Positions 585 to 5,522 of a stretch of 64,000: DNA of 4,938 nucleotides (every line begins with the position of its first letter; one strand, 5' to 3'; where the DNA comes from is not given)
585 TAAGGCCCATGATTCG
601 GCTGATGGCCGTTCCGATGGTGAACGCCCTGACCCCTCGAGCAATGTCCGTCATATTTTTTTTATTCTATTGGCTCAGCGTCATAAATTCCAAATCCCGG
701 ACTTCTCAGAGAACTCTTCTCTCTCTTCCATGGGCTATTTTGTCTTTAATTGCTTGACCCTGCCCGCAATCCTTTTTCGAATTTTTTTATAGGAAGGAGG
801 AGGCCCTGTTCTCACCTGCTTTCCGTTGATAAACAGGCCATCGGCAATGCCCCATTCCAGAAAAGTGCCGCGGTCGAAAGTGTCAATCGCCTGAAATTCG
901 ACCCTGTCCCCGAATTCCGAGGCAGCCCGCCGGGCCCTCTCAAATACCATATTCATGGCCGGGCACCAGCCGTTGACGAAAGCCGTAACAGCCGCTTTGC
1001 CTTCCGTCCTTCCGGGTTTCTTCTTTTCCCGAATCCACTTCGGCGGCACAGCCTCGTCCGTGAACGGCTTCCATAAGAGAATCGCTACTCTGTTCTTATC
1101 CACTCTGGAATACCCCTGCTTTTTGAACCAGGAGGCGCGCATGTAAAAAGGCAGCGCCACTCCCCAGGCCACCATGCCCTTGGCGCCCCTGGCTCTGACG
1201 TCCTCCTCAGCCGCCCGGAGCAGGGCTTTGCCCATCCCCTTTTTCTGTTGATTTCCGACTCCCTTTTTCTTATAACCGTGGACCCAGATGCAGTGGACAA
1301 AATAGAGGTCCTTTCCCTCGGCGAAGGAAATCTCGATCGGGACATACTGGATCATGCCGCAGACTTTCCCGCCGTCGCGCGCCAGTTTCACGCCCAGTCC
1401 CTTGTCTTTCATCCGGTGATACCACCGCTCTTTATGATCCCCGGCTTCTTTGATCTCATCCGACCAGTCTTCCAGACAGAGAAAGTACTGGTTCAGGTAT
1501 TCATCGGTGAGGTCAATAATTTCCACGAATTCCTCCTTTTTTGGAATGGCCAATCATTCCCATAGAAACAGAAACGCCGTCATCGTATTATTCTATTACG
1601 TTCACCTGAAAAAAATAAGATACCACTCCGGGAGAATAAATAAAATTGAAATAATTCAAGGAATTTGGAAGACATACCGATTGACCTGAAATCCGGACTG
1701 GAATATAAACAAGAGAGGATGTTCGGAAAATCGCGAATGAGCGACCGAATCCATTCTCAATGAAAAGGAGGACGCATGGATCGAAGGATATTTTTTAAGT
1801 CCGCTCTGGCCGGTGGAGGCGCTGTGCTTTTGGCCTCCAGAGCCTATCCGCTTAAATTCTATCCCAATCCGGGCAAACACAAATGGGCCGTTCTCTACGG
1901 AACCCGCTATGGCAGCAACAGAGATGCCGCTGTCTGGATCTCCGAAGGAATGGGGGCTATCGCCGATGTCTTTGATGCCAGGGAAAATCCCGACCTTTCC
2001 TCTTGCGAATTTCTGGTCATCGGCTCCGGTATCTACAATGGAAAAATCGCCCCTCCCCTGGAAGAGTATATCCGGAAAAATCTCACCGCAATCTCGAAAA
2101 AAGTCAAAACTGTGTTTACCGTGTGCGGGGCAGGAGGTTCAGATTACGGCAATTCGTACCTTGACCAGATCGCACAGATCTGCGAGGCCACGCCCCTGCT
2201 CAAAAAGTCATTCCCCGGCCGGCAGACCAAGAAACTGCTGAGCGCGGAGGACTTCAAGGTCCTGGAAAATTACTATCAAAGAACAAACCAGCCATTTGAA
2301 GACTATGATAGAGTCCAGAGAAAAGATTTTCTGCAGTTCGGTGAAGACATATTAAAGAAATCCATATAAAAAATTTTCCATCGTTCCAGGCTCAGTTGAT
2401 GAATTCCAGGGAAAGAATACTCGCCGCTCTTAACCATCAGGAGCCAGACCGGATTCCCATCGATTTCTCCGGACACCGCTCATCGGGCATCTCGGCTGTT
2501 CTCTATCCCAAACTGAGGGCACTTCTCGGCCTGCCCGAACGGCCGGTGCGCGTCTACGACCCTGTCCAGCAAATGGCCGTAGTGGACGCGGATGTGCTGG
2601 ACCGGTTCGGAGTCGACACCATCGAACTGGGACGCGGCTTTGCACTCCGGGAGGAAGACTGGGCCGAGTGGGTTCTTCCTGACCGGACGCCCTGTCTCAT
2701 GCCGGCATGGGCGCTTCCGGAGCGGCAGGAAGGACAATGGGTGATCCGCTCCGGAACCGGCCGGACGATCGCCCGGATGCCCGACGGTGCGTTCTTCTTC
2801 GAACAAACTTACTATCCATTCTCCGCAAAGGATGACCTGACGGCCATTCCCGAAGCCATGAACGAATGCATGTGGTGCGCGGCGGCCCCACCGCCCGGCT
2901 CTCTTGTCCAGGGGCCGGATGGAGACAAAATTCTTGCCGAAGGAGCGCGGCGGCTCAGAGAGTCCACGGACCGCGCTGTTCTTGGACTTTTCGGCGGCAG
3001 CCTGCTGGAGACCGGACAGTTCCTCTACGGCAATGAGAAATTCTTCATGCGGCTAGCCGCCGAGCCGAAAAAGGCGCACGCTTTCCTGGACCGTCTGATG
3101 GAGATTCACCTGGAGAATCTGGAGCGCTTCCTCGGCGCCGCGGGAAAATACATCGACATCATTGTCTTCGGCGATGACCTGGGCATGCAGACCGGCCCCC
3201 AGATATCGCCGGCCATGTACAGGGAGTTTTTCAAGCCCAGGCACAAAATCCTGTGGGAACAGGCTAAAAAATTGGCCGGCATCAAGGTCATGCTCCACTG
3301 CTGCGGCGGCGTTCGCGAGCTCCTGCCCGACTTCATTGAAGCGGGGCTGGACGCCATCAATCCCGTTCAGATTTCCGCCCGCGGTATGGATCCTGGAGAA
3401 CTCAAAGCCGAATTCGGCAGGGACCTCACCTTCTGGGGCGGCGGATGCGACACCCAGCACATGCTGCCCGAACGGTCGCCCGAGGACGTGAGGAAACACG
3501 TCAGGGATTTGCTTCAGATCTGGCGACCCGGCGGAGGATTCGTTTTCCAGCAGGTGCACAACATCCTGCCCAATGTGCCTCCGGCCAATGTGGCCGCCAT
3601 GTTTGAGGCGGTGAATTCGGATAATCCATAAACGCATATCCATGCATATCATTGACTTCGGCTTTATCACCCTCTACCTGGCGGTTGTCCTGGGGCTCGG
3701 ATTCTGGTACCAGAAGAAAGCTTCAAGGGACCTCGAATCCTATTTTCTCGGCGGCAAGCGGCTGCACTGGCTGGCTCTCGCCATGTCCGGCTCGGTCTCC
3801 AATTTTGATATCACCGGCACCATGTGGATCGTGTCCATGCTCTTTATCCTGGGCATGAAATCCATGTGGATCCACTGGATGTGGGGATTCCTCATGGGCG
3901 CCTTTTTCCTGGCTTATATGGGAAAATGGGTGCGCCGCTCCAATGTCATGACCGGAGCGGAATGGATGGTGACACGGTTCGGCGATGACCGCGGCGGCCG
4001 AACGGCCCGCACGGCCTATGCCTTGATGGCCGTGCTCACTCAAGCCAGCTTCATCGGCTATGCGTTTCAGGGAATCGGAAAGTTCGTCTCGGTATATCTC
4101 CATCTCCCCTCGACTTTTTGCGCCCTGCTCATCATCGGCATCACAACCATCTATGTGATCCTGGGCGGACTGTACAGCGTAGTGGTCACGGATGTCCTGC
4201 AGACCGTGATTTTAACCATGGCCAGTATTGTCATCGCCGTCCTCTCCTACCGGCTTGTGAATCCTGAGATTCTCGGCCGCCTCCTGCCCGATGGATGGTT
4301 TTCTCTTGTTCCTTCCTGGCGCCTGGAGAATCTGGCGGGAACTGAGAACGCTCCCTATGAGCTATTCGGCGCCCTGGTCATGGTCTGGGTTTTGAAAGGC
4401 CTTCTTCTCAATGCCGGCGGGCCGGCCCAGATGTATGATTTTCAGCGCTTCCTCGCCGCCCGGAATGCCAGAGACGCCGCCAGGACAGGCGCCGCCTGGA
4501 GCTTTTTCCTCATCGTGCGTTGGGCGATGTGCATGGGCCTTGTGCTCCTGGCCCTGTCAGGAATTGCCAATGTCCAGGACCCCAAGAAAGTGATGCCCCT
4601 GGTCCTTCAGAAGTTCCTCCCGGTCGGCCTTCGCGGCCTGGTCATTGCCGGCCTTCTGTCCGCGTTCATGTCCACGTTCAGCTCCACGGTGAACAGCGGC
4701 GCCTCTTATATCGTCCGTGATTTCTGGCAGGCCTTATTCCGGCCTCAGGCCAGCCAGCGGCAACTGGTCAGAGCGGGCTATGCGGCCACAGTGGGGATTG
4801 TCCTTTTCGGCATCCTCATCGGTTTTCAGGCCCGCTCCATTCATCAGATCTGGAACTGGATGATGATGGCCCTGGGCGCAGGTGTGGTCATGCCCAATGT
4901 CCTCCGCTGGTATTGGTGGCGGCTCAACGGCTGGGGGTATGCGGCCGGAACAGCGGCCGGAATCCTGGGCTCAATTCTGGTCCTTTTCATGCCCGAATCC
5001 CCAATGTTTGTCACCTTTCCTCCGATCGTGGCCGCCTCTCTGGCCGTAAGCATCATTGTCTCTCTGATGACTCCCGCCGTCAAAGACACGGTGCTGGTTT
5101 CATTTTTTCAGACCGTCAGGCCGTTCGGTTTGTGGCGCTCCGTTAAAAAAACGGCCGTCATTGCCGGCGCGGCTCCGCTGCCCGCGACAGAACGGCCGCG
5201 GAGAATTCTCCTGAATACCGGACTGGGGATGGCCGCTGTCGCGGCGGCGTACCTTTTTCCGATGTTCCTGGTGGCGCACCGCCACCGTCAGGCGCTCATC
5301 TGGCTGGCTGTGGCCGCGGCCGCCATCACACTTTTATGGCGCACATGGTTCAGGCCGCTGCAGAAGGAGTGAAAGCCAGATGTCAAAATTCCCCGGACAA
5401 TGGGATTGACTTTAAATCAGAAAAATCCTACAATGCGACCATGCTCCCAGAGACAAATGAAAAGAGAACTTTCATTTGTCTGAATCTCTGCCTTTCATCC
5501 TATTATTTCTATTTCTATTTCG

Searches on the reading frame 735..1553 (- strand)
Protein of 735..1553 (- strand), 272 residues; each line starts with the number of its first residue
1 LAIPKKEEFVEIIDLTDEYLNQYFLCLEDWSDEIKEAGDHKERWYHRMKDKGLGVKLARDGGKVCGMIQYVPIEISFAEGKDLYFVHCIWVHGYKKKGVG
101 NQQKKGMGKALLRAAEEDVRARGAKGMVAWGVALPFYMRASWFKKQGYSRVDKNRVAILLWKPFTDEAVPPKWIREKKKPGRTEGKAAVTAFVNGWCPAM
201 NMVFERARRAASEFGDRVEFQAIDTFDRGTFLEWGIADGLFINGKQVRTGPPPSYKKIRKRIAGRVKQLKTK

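Call 32: search_protein_families(library=pfam, proteins=[window:735-1553:-], max_evalue=0.001)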
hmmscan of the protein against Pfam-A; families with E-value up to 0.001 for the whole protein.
window:735-1553:- (272 aa): 3 families
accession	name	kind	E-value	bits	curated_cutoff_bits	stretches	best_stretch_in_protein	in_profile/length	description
PF00583.31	Acetyltransf_1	-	5.9e-07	30.2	20.7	1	28-147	14-115/116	Acetyltransferase (GNAT) family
PF13527.13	Acetyltransf_9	-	1.7e-05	25.2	25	1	15-142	5-124/127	Acetyltransferase (GNAT) domain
PF13508.13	Acetyltransf_7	-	0.00027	21.7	27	0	58-149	8-83/84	Acetyltransferase (GNAT) domain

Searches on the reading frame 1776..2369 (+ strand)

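Call 32: search_protein_families(library=pfam, proteins=[window:1776-2369:+], max_evalue=0.001)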
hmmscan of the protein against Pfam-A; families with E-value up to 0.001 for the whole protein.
window:1776-2369:+ (197 aa): 1 family
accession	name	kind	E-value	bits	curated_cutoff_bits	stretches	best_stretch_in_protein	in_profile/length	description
PF12724.12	Flavodoxin_5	-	2.9e-13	50.8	27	1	39-149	2-117/145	Flavodoxin domain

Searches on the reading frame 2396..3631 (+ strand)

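Call 32: search_protein_families(library=pfam, proteins=[window:2396-3631:+], max_evalue=0.001)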
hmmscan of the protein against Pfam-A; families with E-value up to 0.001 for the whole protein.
window:2396-3631:+ (411 aa): 1 family
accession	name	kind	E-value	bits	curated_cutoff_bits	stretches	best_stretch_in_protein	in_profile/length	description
PF01208.23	URO-D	-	2.9e-28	99.3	23.9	1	180-407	122-344/346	Uroporphyrinogen decarboxylase (URO-D)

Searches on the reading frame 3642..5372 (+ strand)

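Call 32: search_protein_families(library=pfam, proteins=[window:3642-5372:+], max_evalue=0.001)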
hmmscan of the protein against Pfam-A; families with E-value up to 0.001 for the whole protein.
window:3642-5372:+ (576 aa): 1 family
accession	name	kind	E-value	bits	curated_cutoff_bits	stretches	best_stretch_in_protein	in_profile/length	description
PF00474.23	SSF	-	8.3e-28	97.8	22.8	1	34-439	1-405/406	Sodium:solute symporter family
